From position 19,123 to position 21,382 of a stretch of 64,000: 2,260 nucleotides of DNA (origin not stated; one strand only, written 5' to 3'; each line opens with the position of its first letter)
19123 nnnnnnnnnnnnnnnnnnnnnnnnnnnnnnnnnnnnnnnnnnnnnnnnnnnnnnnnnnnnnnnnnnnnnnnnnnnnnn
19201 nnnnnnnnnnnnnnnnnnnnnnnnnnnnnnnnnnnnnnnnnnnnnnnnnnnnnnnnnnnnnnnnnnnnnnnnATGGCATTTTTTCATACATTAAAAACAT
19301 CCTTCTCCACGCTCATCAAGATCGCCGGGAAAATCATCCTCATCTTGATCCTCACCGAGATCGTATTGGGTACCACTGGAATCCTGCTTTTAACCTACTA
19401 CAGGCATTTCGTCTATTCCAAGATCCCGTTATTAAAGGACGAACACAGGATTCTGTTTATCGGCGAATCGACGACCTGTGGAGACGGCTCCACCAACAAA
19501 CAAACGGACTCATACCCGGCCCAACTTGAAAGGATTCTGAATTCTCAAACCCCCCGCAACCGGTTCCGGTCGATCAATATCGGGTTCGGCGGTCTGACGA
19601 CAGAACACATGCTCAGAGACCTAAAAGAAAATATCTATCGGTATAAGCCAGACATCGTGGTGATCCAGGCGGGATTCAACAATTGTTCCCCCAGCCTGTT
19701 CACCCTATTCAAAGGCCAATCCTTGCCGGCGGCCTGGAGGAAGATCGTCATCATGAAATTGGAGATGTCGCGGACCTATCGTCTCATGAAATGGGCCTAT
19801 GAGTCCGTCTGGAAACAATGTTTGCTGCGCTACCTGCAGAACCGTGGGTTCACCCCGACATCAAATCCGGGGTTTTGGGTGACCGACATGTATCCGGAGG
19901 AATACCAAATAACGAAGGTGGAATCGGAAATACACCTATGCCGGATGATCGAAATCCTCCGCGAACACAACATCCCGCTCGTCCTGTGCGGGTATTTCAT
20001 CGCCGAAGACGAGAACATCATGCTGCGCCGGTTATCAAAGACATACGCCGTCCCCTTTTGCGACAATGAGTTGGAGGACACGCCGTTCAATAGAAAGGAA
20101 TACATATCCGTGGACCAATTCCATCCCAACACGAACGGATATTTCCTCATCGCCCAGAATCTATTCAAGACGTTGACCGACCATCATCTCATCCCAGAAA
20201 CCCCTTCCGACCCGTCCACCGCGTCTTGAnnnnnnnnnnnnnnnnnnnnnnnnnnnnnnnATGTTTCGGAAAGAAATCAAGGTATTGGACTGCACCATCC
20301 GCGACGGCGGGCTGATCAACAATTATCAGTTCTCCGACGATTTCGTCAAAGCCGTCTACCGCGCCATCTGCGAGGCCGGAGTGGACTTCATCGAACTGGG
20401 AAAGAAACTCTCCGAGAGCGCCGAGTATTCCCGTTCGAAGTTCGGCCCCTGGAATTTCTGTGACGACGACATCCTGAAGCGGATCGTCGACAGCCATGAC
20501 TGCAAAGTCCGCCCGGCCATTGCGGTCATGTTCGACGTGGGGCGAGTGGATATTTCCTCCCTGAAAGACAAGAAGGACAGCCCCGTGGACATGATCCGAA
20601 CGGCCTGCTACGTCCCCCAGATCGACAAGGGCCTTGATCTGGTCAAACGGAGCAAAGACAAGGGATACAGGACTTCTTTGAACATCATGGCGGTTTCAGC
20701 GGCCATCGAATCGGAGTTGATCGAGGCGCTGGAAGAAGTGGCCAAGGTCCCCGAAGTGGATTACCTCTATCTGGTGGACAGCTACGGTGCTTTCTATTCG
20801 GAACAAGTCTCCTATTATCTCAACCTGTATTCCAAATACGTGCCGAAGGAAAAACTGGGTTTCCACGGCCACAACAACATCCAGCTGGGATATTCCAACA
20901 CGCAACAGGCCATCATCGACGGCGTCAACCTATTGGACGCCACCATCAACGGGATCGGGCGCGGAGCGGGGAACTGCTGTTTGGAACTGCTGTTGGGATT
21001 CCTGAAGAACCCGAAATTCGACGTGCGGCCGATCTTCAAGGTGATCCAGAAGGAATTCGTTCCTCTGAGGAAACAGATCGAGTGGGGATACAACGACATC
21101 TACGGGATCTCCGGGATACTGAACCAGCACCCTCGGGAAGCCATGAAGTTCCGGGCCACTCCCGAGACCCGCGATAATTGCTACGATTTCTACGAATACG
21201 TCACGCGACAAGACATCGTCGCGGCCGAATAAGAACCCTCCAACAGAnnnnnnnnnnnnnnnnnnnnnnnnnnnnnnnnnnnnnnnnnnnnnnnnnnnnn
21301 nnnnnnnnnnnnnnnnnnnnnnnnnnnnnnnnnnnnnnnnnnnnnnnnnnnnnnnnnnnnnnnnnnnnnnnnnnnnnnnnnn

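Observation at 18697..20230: Low-GC two-gene island (stand-alone CZB-domain protein and membrane-anchored SGNH hydrolase), with a slightly reduced-GC lone DmpG-like aldolase (20261-21232) next to it, inside a GC-rich chromosome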

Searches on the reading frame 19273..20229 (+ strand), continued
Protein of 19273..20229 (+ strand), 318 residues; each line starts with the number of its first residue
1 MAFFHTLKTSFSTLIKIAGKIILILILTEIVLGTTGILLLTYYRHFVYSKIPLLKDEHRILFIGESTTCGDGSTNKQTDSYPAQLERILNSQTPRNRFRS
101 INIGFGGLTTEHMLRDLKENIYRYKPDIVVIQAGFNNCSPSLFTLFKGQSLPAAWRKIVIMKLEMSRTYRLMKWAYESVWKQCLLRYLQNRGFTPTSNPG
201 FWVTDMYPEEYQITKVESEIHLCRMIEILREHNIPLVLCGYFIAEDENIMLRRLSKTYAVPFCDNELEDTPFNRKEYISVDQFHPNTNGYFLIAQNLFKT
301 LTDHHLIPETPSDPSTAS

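Call 58: search_protein_families(library=pfam, alignment_id=A3, max_evalue=0.00001)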
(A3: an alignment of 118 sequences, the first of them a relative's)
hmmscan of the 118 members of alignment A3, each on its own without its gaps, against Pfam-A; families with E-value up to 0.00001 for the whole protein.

A. member 1, L026:8756-9820:+ (355 aa): 2 families
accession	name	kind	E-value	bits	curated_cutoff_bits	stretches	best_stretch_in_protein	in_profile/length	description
PF01168.26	Ala_racemase_N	-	3.6e-53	181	24.1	1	9-229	1-220/220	Alanine racemase, N-terminal domain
PF00842.27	Ala_racemase_C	-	7.9e-17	61.5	25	1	244-338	6-91/127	Alanine racemase, C-terminal domain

B. families by the number of members that match (of 118 scanned): 129 families (the first 25 are shown)
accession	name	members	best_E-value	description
PF04055.27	Radical_SAM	15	1.9e-26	Radical SAM superfamily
PF02310.24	B12-binding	6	1.9e-22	B12 binding domain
PF00535.33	Glycos_transf_2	5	9.7e-32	Glycosyl transferase family 2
PF13186.11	SPASM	4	4.7e-11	Iron-sulfur cluster-binding domain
PF13353.11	Fer4_12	4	2.4e-09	4Fe-4S single cluster domain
PF02543.21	Carbam_trans_N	3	1.8e-88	Carbamoyltransferase N-terminus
PF16861.10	Carbam_trans_C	3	6.5e-75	Carbamoyltransferase C-terminus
PF00534.26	Glycos_transf_1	3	3.6e-33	Glycosyl transferases group 1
PF13692.12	Glyco_trans_1_4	3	1.2e-29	Glycosyl transferases group 1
PF13174.12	TPR_6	3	1.4e-17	Tetratricopeptide repeat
PF00676.26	E1_dh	3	6.1e-12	Dehydrogenase E1 component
PF13231.12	PMT_2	3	1.5e-11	Dolichyl-phosphate-mannose-protein mannosyltransferase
PF13426.13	PAS_9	2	5.6e-57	PAS domain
PF00990.26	GGDEF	2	3.3e-47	Diguanylate cyclase, GGDEF domain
PF14437.12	MafB19-deam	2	3.7e-40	MafB19-like deaminase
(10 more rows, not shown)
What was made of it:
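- The same families dominate the immediate neighbours of SGNH-family genes in 80 genomes: radical SAM 15, B12-binding 6, GT2 5, carbamoyltransferase 3, GT1 3, PMT_2 3, MBOAT 2, out of 118 (call 58).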

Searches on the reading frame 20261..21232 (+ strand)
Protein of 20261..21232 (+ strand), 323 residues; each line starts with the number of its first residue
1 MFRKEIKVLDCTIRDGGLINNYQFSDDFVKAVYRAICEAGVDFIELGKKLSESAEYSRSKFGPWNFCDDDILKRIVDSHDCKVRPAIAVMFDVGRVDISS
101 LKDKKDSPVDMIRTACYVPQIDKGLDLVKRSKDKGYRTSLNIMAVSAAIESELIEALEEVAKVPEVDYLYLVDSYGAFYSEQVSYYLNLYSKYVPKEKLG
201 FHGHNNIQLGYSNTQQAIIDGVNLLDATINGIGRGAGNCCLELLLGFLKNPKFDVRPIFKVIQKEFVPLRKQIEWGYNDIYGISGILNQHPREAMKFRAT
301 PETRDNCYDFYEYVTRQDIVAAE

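Call 6: search_protein_families(library=pfam, proteins=[window:20261-21232:+], max_evalue=0.01)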
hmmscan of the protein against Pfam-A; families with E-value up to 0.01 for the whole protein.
window:20261-21232:+ (323 aa): 1 family
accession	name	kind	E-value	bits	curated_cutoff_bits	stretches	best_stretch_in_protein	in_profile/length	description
PF00682.25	HMGL-like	-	1.8e-21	77.2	29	1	125-250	116-241/260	HMGL-like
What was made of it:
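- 20261..21232 (+): DRE-TIM metallolyase (HMGL-like "aldolase catalytic domain" protein), 323 aa. It belongs to an uncharacterised, extremely conserved stand-alone clade and is not a DmpG orthologue. GC is 54.1% and GC3 0.76, which is native-like. Pfam HMGL-like: E 1.8e-21 (call 6).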

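Call 7: search_protein_families(library=ncbifam, proteins=[window:20261-21232:+], max_evalue=0.01)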
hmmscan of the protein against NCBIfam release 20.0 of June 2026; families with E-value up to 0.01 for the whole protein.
window:20261-21232:+ (323 aa): 16 families
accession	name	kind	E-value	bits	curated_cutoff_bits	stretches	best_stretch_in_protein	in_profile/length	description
NF006049.0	PRK08195.1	subfamily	1.1e-33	116.7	229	1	3-250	5-247/344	4-hyroxy-2-oxovalerate/4-hydroxy-2-oxopentanoic acid aldolase,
TIGR03217.1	4OH_2_O_val_ald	equivalog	1.5e-29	103.3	286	1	4-249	1-241/334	4-hydroxy-2-oxovalerate aldolase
TIGR02146.1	LysS_fung_arch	equivalog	5.5e-16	58.7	413.55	1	8-246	1-233/344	homocitrate synthase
NF002085.0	PRK00915.1-2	subfamily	2.2e-14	53.1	517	1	3-246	11-247/504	2-isopropylmalate synthase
TIGR02090.1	LEU1_arch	subfamily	1.3e-13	50.9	484.75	1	6-245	1-233/363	isopropylmalate/citramalate/homocitrate synthases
NF042433.1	CitmalDyn_Leptosp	equivalog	5e-12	45.2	950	1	154-248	160-253/514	(R)-citramalate synthase CimA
TIGR00973.1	leuA_bact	equivalog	1.9e-11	43.2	598.7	1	101-251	108-248/494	2-isopropylmalate synthase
TIGR02660.1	nifV_homocitr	equivalog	3.5e-11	43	462.9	1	6-244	2-233/365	homocitrate synthase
NF002086.0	PRK00915.1-3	equivalog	5.5e-11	41.6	532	1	196-249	198-251/516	2-isopropylmalate synthase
NF002088.0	PRK00915.1-5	equivalog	1.7e-09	36.7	697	1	104-242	113-241/514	2-isopropylmalate synthase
TIGR00977.1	citramal_synth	equivalog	2.2e-09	36.1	450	1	159-248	161-250/526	citramalate synthase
NF002084.0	PRK00915.1-1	equivalog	1.5e-08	33.7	748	1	194-247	194-247/523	2-isopropylmalate synthase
NF041069.1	IPMS_Sufob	equivalog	1.8e-08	34.1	600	1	6-246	1-236/371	isopropylmalate synthase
NF002087.0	PRK00915.1-4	equivalog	4.4e-07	28.8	729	1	199-249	201-251/516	2-isopropylmalate synthase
NF004283.0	PRK05692.1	subfamily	8.8e-05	21.8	246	1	166-233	171-238/300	hydroxymethylglutaryl-CoA lyase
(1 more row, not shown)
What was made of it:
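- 20261..21232 (+): NCBIfam TIGR03217 scores 103 bits against a cut-off of 286 (call 7).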

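Call 12: find_homologous_proteins(query=window:20261-21232:+)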
Query window:20261-21232:+ (323 aa): 7648 proteins with E <= 0.001 among 8000 candidates; the best 120 are listed.
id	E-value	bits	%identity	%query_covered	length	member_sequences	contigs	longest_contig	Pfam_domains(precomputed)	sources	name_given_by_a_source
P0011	3.9e-217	737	100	100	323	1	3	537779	PF00682.26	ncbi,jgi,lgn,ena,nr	ncbi:MAG TPA: aldolase catalytic domain-containing protein [Elusimicrobiota bacterium]|nr:aldolase c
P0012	5.9e-180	615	82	100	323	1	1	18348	PF00682.26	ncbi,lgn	-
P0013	1.3e-178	611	80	99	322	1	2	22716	PF00682.26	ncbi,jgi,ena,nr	ncbi:MAG TPA: aldolase catalytic domain-containing protein [Elusimicrobiota bacterium]|nr:aldolase c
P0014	3.6e-178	609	81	100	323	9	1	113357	PF00682.26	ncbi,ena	-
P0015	2.1e-176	604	81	100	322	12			PF00682.26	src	-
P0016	6.5e-175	599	80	99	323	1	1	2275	PF00682.26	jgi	jgi:4-hydroxy 2-oxovalerate aldolase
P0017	1.2e-174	598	80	99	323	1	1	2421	PF00682.26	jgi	jgi:4-hydroxy 2-oxovalerate aldolase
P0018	1.6e-174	597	79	100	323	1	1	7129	PF00682.26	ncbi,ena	-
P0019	5.1e-174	596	77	100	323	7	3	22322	PF00682.26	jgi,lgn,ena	jgi:4-hydroxy 2-oxovalerate aldolase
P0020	5.4e-174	596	79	100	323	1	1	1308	PF00682.26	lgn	-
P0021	1.7e-173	594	79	99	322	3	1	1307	PF00682.26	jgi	-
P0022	1.1e-172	591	78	99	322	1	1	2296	PF00682.26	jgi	jgi:4-hydroxy 2-oxovalerate aldolase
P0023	4.4e-172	589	77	100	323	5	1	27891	PF00682.26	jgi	jgi:4-hydroxy 2-oxovalerate aldolase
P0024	2.0e-171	587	78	100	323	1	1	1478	PF00682.26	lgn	-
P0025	2.2e-171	587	79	98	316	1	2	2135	PF00682.26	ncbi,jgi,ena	-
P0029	6.4e-169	579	76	99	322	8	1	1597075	PF00682.26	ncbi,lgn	ncbi:MAG: aldolase catalytic domain-containing protein [candidate division FCPU426 bacterium]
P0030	7.1e-168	576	77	98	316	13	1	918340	PF00682.26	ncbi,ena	-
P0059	3.7e-160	550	73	99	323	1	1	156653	PF00682.26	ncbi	-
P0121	9.1e-158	542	75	98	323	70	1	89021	PF00682.26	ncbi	ncbi:MAG: aldolase catalytic domain-containing protein [Candidatus Thiodiazotropha endolucinida]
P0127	1.4e-157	542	74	96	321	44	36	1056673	PF00682.26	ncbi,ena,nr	ncbi:MAG: nucleoid-structuring protein H-NS [Chromatiaceae bacterium]|nr:aldolase catalytic domain-c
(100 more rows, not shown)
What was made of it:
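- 20261..21232 (+): Homologues are 72-82% identical in Elusimicrobiota, FCPU426, Glassbacteria, Gemmatimonadota, Deltaproteobacteria and Chromatiaceae (call 12).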

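Call 13: find_encoding_contigs(protein=P0014, flank=10000, max_places=3)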
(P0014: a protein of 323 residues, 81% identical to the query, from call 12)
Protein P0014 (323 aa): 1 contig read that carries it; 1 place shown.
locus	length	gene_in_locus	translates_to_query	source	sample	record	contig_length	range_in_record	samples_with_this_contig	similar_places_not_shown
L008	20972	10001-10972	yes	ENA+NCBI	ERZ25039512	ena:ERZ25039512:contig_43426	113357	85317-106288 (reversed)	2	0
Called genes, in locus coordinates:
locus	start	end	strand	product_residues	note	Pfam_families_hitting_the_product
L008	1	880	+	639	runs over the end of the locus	-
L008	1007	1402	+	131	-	-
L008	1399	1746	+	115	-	-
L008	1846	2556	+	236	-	-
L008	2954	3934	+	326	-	PF13936:HTH_38, PF00665:rve (weak)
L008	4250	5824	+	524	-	PF00990:GGDEF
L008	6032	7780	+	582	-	PF00672:HAMP, PF00990:GGDEF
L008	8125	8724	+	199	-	PF00702:Hydrolase, PF12710:HAD (weak), PF08282:Hydrolase_3 (faint)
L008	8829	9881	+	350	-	PF07991:KARI_N, PF01450:KARI_C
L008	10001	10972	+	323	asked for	PF00682:HMGL-like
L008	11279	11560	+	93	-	-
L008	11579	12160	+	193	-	PF18306:LDcluster4, PF03641:Lysine_decarbox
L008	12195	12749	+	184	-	PF13302:Acetyltransf_3, PF00583:Acetyltransf_1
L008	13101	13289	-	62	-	-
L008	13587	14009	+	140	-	-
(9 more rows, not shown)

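Call 14: find_encoding_contigs(protein=P0013, flank=10000, max_places=3)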
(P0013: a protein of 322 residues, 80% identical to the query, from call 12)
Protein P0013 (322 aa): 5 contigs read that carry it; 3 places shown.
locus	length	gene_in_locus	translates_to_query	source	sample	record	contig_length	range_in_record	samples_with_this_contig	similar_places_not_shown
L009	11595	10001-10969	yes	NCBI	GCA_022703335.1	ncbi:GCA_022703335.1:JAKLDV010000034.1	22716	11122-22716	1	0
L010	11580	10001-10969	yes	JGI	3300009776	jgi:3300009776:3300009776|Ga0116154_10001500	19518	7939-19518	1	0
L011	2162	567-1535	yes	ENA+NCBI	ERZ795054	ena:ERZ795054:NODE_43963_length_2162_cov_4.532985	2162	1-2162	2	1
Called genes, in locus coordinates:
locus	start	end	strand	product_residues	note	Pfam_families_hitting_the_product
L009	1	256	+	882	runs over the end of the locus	-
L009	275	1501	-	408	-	PF19425:Csd3_N2, PF01551:Peptidase_M23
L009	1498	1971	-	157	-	-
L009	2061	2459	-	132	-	PF00072:Response_reg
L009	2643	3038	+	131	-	PF04342:DMT_6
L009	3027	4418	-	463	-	PF01266:DAO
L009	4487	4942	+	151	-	PF01814:Hemerythrin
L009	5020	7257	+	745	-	PF07992:Pyr_redox_2, PF13450:NAD_binding_8 (faint), PF13738:Pyr_redox_3 (faint), PF00070:Pyr_redox, PF02852:Pyr_redox_dim, PF00581:Rhodanese, PF11127:YgaP-like_TM (weak)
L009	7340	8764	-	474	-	PF00578:AhpC-TSA, PF08534:Redoxin (weak)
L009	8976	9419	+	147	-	PF01814:Hemerythrin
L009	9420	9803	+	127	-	PF11756:YgbA_NO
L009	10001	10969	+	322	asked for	PF00682:HMGL-like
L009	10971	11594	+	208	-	PF00929:RNase_T, PF13482:RNase_H_2 (faint)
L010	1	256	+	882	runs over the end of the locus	-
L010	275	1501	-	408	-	PF19425:Csd3_N2, PF01551:Peptidase_M23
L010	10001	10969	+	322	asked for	PF00682:HMGL-like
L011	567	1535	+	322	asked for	PF00682:HMGL-like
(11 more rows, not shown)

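Call 15: find_encoding_contigs(protein=P0012, flank=10000, max_places=3)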
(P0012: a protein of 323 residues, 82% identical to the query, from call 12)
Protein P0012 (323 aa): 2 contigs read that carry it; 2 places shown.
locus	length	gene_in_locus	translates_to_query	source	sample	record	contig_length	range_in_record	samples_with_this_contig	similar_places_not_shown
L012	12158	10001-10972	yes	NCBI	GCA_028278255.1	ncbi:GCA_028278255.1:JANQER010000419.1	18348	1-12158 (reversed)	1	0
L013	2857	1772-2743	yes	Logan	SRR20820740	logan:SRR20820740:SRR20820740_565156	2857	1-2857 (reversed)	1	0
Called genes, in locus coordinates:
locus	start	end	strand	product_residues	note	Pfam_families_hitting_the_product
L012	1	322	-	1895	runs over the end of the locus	PF25788:Ig_Rha78A_N (faint), PF05345:He_PIG (weak), PF17963:Big_9 (weak), PF13287:Fn3_assoc, PF13290:CHB_HEX_C_1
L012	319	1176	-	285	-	PF01841:Transglut_core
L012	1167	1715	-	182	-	PF00581:Rhodanese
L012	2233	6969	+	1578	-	PF09430:EMC7_beta-sandw (faint), PF13620:CarboxypepD_reg, PF13715:CarbopepD_reg_2 (weak), PF13860:FlgD_ig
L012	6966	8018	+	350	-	PF03687:UPF0164 (weak), PF19572:PorV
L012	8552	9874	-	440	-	PF13472:Lipase_GDSL_2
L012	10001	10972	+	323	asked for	PF00682:HMGL-like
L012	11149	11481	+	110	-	-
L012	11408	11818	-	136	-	-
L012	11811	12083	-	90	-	PF02604:PhdYeFM_antitox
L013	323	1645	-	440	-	PF13472:Lipase_GDSL_2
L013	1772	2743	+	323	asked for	PF00682:HMGL-like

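Call 17: search_solved_structures(query=window:20261-21232:+, max_evalue=0.001, show_alignments=1)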
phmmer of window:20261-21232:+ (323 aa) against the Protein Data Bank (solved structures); distinct sequences matched with E-value up to 0.001: 13.
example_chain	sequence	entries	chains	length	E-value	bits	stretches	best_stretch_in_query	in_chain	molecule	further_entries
3dxi_A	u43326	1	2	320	6.1e-41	143.7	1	6-297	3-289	Putative aldolase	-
4lrs_A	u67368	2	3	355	1.2e-18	70.5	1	5-246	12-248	4-hydroxy-2-oxovalerate aldolase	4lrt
1nvm_A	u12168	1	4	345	2.5e-18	69.4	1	4-246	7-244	4-hydroxy-2-oxovalerate aldolase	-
4jn6_A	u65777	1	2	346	2.4e-17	66.2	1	5-248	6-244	4-hydroxy-2-oxovalerate aldolase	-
8ih7_A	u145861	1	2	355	1.2e-16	63.9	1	4-248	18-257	4-hydroxy-2-oxovalerate aldolase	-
3eeg_A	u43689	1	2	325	8.9e-12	47.9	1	149-250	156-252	2-isopropylmalate synthase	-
3ble_A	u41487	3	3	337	1e-10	44.4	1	154-248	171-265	Citramalate synthase from Leptospira interrogans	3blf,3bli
3a9i_A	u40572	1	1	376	1.3e-08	37.5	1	4-241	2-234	Homocitrate synthase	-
2ztj_A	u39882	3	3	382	1.4e-08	37.4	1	4-241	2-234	Homocitrate synthase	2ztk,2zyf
6ktq_A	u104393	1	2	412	1.2e-07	34.3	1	5-249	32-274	Homocitrate synthase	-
3rmj_A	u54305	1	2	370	0.0001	24.7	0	185-249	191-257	2-isopropylmalate synthase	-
3ewb_X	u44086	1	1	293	0.0001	24.7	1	3-244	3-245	2-isopropylmalate synthase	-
6e1j_A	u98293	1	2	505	0.00046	22.5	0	187-249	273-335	2-isopropylmalate synthase, A genome specific 1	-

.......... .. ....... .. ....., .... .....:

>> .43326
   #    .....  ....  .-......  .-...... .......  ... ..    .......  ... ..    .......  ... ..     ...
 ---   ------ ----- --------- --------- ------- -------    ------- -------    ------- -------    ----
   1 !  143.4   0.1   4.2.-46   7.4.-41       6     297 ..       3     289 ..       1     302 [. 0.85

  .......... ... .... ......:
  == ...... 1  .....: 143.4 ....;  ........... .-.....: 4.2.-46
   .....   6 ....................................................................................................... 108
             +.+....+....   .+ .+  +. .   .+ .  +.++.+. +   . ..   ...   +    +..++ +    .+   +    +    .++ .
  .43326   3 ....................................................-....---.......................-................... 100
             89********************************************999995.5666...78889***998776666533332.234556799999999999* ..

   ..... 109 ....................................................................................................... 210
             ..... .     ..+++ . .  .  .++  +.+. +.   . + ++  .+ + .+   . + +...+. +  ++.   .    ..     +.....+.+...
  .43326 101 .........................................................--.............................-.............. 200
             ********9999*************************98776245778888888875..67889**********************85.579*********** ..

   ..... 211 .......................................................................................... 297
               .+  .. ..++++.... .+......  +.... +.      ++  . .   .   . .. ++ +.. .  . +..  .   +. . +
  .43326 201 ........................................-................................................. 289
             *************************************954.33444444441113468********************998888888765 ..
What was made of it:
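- Closest known: DmpG/BphI 4-hydroxy-2-oxovalerate aldolase. Same: By sequence 3DXI is at E 6e-41 (call 17).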

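Call 26: find_encoding_contigs(protein=P0127, flank=8000, max_places=4)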
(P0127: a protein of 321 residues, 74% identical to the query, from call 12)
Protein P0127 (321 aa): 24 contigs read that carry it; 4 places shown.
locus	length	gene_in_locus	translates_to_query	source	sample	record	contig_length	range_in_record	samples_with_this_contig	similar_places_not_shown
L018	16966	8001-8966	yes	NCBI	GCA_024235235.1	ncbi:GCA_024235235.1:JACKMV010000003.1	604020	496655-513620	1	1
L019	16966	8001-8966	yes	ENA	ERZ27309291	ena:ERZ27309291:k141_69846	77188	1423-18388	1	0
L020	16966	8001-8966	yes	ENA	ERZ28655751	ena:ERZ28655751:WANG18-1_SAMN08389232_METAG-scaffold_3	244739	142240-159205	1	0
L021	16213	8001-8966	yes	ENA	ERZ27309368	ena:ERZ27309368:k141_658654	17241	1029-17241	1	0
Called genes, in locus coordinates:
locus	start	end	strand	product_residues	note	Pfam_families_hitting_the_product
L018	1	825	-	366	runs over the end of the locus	PF00528:BPD_transp_1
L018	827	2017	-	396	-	PF00528:BPD_transp_1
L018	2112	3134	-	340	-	PF00497:SBP_bac_3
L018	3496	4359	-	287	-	PF12048:DUF3530, PF00561:Abhydrolase_1 (weak), PF12697:Abhydrolase_6 (weak), PF12048:DUF3530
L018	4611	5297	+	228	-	PF00834:Ribul_P_3_epim, PF01729:QRPTase_C (faint)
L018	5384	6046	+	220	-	PF00702:Hydrolase, PF12710:HAD, PF13419:HAD_2, PF13242:Hydrolase_like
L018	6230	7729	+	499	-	PF04715:, PF00425:Chorismate_bind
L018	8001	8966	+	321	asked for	PF00682:HMGL-like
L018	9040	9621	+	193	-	PF00117:GATase, PF07722:Peptidase_C26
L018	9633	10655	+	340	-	PF02885:Glycos_trans_3N, PF00591:Glycos_transf_3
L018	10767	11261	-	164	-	-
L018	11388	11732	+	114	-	PF18505:DUF5619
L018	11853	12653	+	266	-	PF00218:IGPS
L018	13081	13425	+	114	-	-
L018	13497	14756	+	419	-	PF00365:PFK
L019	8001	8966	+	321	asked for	PF00682:HMGL-like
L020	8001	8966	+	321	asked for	PF00682:HMGL-like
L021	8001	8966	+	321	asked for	PF00682:HMGL-like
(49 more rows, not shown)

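Call 27: find_encoding_contigs(protein=P0029, flank=8000, max_places=2)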
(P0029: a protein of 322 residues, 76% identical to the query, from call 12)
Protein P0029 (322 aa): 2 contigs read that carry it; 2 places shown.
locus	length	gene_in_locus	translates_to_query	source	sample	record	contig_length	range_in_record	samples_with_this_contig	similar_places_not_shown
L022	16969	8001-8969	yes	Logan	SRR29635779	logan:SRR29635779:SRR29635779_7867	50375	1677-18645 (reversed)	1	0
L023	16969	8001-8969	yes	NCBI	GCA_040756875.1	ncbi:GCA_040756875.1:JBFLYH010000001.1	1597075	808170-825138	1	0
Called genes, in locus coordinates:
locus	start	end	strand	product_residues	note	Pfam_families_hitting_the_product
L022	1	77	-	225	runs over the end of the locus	PF10722:YbjN (weak)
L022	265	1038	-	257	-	PF08241:Methyltransf_11, PF08242:Methyltransf_12 (weak), PF13649:Methyltransf_25, PF13847:Methyltransf_31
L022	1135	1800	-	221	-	PF13441:Gly-zipper_YMGG, PF13488:Gly-zipper_Omp, PF00691:OmpA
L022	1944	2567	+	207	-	-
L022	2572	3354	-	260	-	PF02900:LigB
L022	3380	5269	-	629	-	PF07719:TPR_2 (faint), PF00515:TPR_1 (faint), PF13414:TPR_11 (faint)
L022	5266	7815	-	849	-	PF25788:Ig_Rha78A_N (faint), PF18962:Por_Secre_tail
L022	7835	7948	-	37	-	-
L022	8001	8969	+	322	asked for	PF00682:HMGL-like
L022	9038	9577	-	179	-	PF08242:Methyltransf_12 (weak)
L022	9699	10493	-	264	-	-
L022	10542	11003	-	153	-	PF14534:DUF4440 (faint), PF12680:SnoaL_2 (faint)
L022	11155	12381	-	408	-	PF07690:MFS_1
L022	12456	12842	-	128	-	PF07883:Cupin_2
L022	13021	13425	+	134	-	-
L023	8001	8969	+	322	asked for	PF00682:HMGL-like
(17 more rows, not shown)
